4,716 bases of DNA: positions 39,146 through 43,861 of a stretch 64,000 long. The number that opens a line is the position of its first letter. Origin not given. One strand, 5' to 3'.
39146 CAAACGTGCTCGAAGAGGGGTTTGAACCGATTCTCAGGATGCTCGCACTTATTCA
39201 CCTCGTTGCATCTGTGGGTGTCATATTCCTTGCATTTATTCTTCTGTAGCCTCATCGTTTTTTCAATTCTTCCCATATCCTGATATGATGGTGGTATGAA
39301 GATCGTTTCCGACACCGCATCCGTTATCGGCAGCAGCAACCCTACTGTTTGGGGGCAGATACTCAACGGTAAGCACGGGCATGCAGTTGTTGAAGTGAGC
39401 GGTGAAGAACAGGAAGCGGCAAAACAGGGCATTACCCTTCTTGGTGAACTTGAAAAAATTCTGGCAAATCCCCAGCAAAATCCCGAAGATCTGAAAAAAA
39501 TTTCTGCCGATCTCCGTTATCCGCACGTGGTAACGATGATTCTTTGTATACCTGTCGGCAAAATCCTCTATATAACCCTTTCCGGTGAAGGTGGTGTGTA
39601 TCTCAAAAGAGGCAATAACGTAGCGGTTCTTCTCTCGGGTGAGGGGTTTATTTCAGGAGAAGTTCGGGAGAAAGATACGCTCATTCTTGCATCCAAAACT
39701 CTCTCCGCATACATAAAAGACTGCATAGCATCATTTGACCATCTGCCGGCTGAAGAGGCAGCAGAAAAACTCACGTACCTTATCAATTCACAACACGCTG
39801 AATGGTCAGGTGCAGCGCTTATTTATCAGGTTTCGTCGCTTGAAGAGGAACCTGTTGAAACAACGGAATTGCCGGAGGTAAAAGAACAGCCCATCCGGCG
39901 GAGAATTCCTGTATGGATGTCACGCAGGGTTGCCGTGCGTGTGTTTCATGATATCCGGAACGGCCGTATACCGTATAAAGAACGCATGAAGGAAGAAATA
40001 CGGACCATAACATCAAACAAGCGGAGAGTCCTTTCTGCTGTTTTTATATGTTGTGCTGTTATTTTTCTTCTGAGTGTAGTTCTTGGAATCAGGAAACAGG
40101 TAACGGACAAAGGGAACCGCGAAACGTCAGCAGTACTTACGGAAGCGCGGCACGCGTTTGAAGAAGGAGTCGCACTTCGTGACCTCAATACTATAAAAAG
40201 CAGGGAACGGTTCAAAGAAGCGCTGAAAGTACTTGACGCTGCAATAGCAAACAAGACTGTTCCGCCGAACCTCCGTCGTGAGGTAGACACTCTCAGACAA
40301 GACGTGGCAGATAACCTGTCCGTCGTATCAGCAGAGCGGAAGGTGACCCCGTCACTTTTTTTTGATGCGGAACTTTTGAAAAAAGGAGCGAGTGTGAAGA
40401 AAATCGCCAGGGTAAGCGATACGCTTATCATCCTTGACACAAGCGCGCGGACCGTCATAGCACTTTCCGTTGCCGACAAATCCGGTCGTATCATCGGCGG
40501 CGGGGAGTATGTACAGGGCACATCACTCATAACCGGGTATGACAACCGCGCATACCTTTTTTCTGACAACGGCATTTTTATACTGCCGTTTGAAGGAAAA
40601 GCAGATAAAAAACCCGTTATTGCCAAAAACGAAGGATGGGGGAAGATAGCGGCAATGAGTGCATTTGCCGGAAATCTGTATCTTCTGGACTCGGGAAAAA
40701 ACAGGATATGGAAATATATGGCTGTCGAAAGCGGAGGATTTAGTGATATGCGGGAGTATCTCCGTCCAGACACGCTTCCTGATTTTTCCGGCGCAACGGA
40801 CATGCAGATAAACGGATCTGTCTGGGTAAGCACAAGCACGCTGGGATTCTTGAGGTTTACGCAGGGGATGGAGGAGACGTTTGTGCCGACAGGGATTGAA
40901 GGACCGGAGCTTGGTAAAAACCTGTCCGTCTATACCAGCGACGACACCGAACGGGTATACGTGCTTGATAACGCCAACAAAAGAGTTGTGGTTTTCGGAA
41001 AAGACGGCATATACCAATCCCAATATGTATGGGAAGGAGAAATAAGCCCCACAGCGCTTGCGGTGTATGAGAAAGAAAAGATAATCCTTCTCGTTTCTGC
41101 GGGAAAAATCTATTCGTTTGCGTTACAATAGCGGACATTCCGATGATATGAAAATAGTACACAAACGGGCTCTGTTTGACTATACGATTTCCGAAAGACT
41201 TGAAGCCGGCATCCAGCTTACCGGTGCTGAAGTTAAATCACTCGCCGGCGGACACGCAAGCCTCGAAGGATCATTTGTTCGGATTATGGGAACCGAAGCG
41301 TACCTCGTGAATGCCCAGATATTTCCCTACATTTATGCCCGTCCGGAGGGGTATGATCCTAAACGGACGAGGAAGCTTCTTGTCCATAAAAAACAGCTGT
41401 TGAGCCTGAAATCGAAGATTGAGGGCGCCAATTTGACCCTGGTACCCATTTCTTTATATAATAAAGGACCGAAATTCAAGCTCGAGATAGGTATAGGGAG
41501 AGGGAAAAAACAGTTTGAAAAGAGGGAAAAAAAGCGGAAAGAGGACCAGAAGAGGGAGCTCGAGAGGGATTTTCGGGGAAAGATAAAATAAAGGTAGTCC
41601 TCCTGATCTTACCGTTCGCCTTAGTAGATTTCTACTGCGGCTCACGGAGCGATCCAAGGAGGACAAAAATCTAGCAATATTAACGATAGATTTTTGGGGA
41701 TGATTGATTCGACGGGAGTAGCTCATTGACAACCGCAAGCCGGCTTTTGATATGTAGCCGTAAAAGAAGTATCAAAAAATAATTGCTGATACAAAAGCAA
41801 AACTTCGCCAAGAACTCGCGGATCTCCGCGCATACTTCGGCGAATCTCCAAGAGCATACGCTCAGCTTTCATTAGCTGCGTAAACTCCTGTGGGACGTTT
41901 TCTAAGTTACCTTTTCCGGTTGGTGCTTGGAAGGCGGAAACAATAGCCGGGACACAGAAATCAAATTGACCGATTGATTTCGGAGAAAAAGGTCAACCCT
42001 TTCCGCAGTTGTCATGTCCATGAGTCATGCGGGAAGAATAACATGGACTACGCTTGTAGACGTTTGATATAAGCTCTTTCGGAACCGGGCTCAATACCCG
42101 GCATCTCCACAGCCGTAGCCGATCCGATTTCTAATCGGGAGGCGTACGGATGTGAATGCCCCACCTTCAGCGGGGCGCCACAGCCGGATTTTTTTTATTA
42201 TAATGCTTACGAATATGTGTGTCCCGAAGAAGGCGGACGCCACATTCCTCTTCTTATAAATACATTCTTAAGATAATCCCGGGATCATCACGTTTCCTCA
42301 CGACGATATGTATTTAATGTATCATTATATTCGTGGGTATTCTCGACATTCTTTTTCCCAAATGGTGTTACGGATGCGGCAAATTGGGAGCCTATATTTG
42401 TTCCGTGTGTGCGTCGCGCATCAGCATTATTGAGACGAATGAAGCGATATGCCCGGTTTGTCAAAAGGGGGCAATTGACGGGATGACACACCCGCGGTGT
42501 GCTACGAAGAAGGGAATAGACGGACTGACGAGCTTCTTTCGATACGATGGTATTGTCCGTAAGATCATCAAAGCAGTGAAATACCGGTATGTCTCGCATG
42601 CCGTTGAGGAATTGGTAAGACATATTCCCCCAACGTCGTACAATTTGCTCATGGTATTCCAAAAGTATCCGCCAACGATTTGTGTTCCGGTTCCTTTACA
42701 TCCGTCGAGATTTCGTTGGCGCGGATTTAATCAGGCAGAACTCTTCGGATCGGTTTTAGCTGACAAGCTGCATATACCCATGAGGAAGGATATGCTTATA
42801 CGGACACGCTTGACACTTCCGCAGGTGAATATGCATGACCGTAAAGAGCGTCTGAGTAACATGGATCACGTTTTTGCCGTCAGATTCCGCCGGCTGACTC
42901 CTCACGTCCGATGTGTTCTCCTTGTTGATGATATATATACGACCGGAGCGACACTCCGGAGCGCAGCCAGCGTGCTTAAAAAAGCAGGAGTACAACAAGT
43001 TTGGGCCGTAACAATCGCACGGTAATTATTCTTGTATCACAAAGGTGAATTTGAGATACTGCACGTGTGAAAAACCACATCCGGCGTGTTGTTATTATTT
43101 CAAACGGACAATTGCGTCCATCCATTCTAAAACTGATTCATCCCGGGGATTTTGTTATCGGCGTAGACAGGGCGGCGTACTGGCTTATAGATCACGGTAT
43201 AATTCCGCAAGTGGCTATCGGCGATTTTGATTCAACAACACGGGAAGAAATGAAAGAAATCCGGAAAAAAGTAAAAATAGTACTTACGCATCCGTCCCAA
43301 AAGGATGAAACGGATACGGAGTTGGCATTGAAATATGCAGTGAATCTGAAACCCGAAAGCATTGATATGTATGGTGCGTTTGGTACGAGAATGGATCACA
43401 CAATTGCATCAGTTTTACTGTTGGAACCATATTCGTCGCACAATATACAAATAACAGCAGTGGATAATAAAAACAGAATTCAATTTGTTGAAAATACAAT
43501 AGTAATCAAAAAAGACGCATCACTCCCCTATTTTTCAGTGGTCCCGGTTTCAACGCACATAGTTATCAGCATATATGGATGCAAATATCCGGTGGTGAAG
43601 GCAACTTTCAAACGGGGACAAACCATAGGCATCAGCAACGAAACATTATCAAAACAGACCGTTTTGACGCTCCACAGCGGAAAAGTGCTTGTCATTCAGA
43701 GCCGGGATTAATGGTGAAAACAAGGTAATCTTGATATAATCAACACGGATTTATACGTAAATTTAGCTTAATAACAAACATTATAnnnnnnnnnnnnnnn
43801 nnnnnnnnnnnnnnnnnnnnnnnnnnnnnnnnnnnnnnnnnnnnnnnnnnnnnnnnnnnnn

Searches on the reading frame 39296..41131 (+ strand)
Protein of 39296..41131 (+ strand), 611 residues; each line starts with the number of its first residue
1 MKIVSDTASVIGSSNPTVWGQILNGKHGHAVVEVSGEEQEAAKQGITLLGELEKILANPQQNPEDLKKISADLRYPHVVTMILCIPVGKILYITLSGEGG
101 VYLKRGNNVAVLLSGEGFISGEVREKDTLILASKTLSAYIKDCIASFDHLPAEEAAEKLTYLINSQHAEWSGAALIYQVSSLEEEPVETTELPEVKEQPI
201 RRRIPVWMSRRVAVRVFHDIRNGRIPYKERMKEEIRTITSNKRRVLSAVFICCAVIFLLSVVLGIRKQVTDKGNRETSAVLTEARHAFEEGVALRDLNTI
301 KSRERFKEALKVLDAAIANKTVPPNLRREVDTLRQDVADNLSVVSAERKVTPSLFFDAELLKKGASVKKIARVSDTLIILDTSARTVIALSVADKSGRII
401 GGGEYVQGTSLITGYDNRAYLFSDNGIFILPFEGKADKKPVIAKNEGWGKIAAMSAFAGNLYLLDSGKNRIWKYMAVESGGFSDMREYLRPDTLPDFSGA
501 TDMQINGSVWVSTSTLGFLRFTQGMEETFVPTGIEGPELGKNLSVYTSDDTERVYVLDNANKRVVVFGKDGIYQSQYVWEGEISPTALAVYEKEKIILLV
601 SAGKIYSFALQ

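Call 10: search_protein_families(library=pfam, proteins=[window:39296-41131:+], max_evalue=0.001)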
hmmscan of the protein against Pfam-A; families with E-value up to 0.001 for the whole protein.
window:39296-41131:+ (611 aa): 1 family
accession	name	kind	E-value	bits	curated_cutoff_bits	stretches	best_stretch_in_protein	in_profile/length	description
PF01436.27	NHL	-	8.5e-05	22.8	20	0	549-567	10-28/28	NHL repeat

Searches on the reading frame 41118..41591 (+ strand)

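Call 10: search_protein_families(library=pfam, proteins=[window:41118-41591:+], max_evalue=0.001)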
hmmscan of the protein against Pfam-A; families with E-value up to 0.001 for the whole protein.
window:41118-41591:+ (157 aa): 1 family
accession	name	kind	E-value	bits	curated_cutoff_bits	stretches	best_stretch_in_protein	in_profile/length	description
PF01668.23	SmpB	-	3.2e-43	147.5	27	1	15-153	4-142/143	SmpB protein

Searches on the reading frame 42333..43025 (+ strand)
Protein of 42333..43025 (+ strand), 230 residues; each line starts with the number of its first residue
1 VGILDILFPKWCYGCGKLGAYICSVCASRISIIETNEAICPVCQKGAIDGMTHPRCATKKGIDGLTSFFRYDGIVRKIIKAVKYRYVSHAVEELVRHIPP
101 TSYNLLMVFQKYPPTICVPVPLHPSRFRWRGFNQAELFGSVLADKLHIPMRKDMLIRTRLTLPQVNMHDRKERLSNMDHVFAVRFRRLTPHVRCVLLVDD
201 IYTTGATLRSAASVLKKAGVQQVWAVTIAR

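Call 10: search_protein_families(library=pfam, proteins=[window:42333-43025:+], max_evalue=0.001)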
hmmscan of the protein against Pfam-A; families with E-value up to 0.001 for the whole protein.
window:42333-43025:+ (230 aa): 2 families
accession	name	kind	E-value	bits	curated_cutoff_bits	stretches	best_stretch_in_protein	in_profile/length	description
PF18912.6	DZR_2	-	5.3e-07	29.8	27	1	3-56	1-55/56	Double zinc ribbon domain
PF00156.33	Pribosyltran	-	2e-06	27.6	26.3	1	192-229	87-124/158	Phosphoribosyl transferase domain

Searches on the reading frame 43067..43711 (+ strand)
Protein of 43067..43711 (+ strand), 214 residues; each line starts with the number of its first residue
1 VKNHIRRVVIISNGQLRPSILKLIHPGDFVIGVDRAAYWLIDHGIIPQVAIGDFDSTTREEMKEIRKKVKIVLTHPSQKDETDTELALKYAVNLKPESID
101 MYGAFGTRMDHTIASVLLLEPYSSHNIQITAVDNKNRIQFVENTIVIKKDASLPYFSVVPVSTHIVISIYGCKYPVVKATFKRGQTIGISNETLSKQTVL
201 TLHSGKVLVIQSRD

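Call 10: search_protein_families(library=pfam, proteins=[window:43067-43711:+], max_evalue=0.001)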
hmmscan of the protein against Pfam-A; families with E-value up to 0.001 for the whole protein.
window:43067-43711:+ (214 aa): 3 families
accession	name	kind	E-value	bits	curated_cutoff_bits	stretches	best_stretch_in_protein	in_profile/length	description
PF04263.21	TPK_catalytic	-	2.1e-24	86.1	30.7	1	23-130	4-112/113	Thiamin pyrophosphokinase, catalytic domain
PF04265.19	TPK_B1_binding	-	1.2e-09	38.1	22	1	146-204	3-64/67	Thiamin pyrophosphokinase, vitamin B1 binding domain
PF01973.23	MptE-like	-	0.00013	22.2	34.6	0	20-77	43-101/171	6-hydroxymethylpterin diphosphokinase MptE-like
